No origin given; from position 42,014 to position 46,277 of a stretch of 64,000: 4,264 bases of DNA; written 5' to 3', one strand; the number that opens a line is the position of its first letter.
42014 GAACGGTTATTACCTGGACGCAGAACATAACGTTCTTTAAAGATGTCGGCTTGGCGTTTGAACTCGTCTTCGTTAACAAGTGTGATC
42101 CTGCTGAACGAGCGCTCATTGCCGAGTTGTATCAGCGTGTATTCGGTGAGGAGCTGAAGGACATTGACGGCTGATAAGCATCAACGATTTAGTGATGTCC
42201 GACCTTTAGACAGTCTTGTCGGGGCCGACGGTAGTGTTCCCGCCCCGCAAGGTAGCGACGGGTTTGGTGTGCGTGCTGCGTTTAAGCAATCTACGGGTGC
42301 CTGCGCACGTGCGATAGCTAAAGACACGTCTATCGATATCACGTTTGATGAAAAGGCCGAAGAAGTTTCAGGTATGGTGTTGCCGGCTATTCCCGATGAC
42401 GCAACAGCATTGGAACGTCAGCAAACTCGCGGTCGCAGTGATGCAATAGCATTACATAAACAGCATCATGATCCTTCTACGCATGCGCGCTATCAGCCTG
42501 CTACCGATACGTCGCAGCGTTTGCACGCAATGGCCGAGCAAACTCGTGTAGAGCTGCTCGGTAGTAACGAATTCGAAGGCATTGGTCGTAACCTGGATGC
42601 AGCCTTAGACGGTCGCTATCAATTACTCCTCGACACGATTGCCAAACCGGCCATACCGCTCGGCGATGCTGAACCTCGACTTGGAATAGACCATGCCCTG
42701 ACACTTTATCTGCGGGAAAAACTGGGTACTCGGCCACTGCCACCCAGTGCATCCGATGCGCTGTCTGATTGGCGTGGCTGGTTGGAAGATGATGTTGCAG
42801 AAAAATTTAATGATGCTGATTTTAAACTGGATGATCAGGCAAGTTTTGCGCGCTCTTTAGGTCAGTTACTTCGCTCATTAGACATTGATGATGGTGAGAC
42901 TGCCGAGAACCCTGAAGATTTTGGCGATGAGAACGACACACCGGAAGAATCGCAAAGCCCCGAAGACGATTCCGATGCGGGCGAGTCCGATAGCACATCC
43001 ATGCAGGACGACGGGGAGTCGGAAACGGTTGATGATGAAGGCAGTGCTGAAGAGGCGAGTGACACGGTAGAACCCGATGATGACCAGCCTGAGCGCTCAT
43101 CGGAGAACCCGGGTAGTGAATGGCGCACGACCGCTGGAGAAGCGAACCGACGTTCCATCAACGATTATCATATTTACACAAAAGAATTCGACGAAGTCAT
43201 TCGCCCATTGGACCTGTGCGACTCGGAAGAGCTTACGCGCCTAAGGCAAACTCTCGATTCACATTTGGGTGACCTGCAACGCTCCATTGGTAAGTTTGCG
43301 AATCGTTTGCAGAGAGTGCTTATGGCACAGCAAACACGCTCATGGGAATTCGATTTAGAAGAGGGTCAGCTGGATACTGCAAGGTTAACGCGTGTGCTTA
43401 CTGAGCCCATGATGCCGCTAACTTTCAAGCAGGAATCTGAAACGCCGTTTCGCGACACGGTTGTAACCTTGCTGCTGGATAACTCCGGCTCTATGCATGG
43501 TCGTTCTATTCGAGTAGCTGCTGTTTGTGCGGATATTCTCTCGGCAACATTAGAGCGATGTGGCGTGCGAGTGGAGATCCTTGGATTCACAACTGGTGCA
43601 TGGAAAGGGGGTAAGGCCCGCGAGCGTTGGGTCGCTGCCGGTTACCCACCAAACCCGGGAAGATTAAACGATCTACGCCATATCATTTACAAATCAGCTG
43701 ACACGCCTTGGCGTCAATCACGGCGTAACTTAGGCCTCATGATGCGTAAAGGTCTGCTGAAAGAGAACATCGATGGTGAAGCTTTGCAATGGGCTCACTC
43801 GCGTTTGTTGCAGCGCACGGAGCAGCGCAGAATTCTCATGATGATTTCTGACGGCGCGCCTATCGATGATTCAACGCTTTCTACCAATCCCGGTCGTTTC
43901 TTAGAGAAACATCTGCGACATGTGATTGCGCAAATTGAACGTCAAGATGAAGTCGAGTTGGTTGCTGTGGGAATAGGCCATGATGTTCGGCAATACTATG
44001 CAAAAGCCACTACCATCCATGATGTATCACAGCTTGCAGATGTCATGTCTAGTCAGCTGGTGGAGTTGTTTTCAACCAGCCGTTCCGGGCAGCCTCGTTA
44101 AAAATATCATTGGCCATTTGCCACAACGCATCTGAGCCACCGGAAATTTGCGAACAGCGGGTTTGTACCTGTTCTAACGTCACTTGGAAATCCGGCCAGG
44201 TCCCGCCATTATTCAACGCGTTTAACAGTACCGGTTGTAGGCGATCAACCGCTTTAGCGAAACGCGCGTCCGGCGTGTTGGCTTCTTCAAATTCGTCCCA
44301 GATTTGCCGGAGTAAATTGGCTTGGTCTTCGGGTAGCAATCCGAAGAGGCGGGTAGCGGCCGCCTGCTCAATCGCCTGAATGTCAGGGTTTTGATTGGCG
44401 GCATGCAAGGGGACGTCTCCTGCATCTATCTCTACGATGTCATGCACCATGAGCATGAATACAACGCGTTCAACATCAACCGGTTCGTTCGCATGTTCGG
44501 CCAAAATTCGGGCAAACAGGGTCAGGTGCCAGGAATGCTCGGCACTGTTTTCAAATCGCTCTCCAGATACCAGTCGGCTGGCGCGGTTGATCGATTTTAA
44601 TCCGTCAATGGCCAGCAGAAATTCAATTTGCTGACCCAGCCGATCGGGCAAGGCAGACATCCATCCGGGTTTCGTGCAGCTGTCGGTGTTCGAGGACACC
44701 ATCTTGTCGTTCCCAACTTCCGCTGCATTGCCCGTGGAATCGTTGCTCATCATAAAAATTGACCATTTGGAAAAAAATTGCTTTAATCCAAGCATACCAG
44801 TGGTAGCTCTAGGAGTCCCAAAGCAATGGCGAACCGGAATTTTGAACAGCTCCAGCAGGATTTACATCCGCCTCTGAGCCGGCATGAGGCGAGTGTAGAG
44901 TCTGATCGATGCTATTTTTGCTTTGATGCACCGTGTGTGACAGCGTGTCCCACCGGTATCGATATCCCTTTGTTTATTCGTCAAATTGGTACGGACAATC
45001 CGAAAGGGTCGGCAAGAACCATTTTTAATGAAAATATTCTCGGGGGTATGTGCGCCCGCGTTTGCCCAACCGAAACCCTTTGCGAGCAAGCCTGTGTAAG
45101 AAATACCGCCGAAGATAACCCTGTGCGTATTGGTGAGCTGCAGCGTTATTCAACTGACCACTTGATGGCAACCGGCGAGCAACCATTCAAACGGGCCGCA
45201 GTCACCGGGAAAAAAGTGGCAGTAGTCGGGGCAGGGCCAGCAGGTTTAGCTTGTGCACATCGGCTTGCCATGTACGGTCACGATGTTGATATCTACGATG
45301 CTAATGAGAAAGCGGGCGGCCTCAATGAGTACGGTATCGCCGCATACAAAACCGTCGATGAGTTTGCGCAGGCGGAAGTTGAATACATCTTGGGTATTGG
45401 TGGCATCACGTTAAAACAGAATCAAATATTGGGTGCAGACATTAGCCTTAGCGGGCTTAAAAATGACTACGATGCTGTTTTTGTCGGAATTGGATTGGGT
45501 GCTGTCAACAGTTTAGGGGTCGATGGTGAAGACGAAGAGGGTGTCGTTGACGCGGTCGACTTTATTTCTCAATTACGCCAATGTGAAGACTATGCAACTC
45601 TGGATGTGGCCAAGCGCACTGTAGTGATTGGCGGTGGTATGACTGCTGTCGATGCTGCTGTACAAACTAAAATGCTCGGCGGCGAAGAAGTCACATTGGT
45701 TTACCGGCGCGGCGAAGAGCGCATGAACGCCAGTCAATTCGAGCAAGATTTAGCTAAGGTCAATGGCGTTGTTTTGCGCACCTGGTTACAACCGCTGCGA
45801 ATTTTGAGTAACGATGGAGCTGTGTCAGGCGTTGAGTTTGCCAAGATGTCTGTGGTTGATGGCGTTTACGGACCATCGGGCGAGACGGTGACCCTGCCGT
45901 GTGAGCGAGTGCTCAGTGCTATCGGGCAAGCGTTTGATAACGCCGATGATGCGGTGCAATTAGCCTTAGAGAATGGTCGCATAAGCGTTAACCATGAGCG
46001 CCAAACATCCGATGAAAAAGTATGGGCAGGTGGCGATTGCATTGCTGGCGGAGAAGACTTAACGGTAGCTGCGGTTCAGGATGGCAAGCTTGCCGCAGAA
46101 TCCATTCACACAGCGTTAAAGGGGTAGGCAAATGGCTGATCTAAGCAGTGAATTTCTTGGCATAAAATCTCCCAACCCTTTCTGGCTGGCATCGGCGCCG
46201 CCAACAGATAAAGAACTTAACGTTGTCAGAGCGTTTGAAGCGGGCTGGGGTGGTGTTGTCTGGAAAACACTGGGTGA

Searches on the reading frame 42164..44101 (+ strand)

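Call 15: search_protein_families(library=pfam, proteins=[window:42164-44101:+], max_evalue=0.001)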
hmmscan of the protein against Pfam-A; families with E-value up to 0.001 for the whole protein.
window:42164-44101:+ (645 aa): 2 families
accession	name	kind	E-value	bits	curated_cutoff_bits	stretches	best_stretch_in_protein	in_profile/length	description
PF11775.14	CobT_C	-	8.9e-92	307.1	21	1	421-637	2-219/220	Cobalamin biosynthesis protein CobT VWA domain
PF06213.17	CobT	-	8.7e-51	173.5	26.1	1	39-307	6-270/276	Cobalamin biosynthesis protein CobT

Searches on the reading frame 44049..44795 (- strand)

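Call 15: search_protein_families(library=pfam, proteins=[window:44049-44795:-], max_evalue=0.001)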
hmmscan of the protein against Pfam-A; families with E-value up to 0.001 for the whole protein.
window:44049-44795:- (248 aa): 3 families
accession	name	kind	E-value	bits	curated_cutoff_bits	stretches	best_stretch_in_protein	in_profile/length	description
PF13023.12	HD_3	-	6.8e-48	163.1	22.5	1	64-224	2-164/165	HD domain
PF12917.13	YfbR-like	-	1.4e-15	57.9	25.9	1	59-189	2-138/182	5'-deoxynucleotidase YfbR-like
PF01966.28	HD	-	4.2e-07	30.7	22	1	85-187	2-114/116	HD domain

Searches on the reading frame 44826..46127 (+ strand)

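Call 15: search_protein_families(library=pfam, proteins=[window:44826-46127:+], max_evalue=0.001)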
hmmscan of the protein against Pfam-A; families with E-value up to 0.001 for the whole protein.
window:44826-46127:+ (433 aa): 12 families
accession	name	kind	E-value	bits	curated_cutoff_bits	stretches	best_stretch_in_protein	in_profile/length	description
PF07992.20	Pyr_redox_2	-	1.6e-33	116.8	26.1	1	129-420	1-291/291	Pyridine nucleotide-disulphide oxidoreductase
PF14691.11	Fer4_20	-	2.4e-33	114.7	25.8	1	11-116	6-111/113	Dihydroprymidine dehydrogenase domain II, 4Fe-4S cluster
PF13450.12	NAD_binding_8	-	7.2e-10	39.4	21.9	1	133-165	1-33/68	NAD(P)-binding Rossmann-like domain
PF00070.33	Pyr_redox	-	7.6e-10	39.6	22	1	264-338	1-79/82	Pyridine nucleotide-disulphide oxidoreductase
PF13738.12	Pyr_redox_3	-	8.8e-10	38.7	30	1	246-319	152-220/305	Pyridine nucleotide-disulphide oxidoreductase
PF01266.30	DAO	-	2.5e-07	31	27.9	1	130-164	1-35/353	FAD dependent oxidoreductase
PF03486.20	HI0933_like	-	3e-06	27.3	50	1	130-164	2-36/244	HI0933-like protein Rossmann domain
PF00890.30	FAD_binding_2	-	7.1e-05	22.6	20.4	0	131-165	2-36/414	FAD binding domain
PF01262.27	AlaDh_PNT_C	-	0.00013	21.9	23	0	126-163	26-63/214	Alanine dehydrogenase/PNT, C-terminal domain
PF02826.25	2-Hacid_dh_C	-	0.0002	21.2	25.1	1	114-182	23-90/178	D-isomer specific 2-hydroxyacid dehydrogenase, NAD binding domain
PF01494.25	FAD_binding_3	-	0.00043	20.1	22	1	130-162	3-35/349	FAD binding domain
PF01134.28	GIDA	-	0.00093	18.8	22.1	0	130-160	1-31/391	Glucose inhibited division protein A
